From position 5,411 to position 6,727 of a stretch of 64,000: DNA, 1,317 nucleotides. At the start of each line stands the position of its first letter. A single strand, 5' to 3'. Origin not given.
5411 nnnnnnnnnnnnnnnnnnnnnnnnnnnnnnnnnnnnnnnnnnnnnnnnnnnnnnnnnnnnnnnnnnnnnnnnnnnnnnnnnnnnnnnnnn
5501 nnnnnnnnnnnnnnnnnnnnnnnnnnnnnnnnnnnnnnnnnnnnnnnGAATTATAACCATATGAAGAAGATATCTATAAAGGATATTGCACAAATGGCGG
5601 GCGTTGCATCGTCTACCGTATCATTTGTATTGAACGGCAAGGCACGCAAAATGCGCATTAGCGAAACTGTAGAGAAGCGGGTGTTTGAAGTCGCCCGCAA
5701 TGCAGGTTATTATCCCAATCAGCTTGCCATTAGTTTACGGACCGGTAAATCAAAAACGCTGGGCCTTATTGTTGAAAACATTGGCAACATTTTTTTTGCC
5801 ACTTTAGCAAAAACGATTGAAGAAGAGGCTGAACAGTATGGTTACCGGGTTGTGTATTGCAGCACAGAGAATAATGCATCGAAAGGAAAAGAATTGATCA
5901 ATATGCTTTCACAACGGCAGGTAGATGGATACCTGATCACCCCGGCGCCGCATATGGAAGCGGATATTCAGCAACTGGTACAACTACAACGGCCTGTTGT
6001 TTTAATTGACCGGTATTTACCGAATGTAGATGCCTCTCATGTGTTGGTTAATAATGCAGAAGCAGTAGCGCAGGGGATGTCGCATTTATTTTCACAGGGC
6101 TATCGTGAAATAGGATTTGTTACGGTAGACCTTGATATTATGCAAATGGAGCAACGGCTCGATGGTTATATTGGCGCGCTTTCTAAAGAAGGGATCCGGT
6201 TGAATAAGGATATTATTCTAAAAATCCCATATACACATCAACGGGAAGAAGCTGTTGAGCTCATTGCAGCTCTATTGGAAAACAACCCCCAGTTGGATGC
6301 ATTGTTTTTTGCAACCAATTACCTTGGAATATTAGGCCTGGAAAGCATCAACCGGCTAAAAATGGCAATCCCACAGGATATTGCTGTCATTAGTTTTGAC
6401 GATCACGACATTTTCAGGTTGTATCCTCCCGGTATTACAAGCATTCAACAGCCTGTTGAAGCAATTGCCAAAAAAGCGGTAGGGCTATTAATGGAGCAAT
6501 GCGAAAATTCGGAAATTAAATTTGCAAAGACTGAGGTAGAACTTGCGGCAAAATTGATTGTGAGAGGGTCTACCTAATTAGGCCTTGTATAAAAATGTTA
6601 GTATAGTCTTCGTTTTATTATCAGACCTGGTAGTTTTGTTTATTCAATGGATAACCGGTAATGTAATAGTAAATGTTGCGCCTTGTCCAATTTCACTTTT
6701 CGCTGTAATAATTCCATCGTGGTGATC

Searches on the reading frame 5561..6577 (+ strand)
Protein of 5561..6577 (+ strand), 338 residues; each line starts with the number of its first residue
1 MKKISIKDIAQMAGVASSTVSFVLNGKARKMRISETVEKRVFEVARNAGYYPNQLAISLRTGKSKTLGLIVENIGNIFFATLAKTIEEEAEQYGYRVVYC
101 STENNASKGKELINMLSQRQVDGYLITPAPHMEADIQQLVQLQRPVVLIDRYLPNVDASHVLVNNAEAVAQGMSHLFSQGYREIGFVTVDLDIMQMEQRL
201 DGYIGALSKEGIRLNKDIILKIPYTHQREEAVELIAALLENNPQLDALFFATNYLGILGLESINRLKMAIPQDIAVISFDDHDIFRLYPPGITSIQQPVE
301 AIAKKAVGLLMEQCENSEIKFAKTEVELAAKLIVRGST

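Call 80: search_protein_families(library=pfam, proteins=[window:5561-6577:+], max_evalue=0.0001)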
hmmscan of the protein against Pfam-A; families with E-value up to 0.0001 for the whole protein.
window:5561-6577:+ (338 aa): 4 families
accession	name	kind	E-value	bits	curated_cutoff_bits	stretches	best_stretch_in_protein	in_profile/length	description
PF13377.12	Peripla_BP_3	-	1.1e-26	94.3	26.5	1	174-338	2-167/167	Periplasmic binding protein-like domain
PF00532.27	Peripla_BP_1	-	8.3e-19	68.6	22.2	1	65-313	2-260/281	Periplasmic binding proteins and sugar binding domain of LacI family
PF13407.12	Peripla_BP_4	-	3e-12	47.1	35.1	1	68-252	2-191/258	Periplasmic binding protein domain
PF00356.27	LacI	-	3.9e-12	46.2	27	1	5-53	1-46/46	Bacterial regulatory proteins, lacI family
